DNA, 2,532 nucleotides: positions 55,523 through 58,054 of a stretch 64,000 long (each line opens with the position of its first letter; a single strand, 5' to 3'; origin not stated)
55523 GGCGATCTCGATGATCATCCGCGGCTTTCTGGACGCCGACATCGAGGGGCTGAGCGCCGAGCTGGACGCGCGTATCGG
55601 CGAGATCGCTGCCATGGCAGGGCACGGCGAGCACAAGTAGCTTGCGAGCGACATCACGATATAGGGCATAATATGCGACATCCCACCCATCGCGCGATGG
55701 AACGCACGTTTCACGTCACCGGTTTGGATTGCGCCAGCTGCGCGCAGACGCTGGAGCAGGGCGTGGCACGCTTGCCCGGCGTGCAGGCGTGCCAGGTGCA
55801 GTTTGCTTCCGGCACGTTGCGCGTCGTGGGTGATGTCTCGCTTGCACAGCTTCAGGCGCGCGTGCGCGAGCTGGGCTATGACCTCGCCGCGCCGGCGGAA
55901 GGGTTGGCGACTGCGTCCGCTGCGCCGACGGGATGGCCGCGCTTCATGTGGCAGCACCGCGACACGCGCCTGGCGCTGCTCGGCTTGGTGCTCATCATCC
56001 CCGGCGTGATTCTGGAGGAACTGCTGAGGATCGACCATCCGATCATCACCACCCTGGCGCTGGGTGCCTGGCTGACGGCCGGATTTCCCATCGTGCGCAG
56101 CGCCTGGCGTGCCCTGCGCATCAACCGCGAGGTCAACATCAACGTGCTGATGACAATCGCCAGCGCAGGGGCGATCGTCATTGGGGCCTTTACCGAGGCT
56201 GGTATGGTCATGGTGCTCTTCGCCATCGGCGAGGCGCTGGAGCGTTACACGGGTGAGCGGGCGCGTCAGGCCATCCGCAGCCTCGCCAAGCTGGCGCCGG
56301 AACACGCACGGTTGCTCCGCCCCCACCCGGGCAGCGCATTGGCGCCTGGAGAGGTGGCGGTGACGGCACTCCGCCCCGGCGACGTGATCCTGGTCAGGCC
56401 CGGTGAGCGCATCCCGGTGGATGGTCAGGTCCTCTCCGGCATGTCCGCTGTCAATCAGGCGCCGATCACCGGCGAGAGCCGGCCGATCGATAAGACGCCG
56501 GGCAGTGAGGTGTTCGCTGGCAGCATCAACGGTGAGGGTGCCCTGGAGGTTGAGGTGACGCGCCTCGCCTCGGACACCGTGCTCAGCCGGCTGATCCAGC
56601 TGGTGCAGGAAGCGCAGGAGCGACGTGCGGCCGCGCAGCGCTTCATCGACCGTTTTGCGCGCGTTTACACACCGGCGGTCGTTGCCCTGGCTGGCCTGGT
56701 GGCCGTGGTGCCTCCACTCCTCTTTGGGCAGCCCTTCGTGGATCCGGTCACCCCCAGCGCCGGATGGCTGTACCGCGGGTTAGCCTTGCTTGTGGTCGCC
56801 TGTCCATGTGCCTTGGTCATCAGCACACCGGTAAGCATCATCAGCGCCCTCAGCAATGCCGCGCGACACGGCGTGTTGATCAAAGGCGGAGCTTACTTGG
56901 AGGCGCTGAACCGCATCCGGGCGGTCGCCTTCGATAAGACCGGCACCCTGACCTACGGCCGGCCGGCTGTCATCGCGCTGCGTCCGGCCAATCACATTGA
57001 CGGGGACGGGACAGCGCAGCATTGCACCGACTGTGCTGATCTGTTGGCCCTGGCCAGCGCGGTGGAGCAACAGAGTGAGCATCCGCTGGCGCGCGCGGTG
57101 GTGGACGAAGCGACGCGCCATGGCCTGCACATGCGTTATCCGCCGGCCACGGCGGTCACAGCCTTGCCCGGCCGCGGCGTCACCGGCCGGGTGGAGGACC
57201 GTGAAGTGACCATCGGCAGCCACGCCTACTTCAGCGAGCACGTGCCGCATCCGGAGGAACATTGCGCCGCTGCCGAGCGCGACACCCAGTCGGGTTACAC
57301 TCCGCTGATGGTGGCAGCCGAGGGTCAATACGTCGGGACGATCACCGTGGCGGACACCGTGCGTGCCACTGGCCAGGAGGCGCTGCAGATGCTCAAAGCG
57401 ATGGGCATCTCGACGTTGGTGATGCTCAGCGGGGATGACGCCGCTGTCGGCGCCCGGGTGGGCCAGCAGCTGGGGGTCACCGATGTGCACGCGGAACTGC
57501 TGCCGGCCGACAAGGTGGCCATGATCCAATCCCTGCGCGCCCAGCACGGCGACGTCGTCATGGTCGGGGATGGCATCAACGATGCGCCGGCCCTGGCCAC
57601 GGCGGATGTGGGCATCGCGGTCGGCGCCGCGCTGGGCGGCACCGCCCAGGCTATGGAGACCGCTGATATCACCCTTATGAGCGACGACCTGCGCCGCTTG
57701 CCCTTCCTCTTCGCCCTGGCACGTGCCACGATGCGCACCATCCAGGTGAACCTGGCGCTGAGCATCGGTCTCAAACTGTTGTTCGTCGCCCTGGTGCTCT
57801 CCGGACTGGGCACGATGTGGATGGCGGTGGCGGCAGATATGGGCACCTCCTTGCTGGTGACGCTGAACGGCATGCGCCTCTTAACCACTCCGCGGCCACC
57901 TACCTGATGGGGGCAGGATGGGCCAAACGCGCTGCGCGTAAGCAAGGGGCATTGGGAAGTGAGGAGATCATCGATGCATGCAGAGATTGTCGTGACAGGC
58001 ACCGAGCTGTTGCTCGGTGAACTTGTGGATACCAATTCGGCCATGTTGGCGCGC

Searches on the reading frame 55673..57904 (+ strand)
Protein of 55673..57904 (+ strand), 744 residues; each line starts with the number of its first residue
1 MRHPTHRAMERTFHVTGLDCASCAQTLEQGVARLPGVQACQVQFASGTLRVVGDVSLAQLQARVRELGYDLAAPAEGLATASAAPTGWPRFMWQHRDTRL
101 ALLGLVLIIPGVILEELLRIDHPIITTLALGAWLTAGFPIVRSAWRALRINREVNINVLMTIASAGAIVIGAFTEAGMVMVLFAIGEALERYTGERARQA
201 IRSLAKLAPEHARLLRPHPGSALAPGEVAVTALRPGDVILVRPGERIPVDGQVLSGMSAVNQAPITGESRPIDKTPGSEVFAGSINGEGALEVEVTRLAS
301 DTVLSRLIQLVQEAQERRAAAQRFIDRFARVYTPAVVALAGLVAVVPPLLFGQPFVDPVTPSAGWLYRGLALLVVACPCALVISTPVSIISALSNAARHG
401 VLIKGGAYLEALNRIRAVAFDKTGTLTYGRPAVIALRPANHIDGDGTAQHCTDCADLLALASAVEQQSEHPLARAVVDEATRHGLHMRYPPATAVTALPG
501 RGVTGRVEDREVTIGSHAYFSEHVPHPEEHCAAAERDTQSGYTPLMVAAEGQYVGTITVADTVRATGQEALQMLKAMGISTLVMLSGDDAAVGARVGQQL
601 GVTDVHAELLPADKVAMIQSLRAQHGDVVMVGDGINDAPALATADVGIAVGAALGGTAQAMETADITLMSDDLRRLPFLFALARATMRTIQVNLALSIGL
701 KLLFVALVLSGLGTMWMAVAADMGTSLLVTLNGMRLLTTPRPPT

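Call 101: search_protein_families(library=pfam, proteins=[window:55673-57904:+], max_evalue=0.0001)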
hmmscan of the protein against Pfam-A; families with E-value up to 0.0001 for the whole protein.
window:55673-57904:+ (744 aa): 3 families
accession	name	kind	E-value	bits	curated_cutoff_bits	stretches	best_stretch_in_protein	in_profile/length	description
PF00122.25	E1-E2_ATPase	-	1.3e-53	181.6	28.1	1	226-399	16-181/181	E1-E2 ATPase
PF00702.32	Hydrolase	-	8.4e-30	105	26.4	1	415-645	1-191/191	haloacid dehalogenase-like hydrolase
PF00403.32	HMA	-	6.4e-14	52.5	24.8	1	12-70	1-62/62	Heavy-metal-associated domain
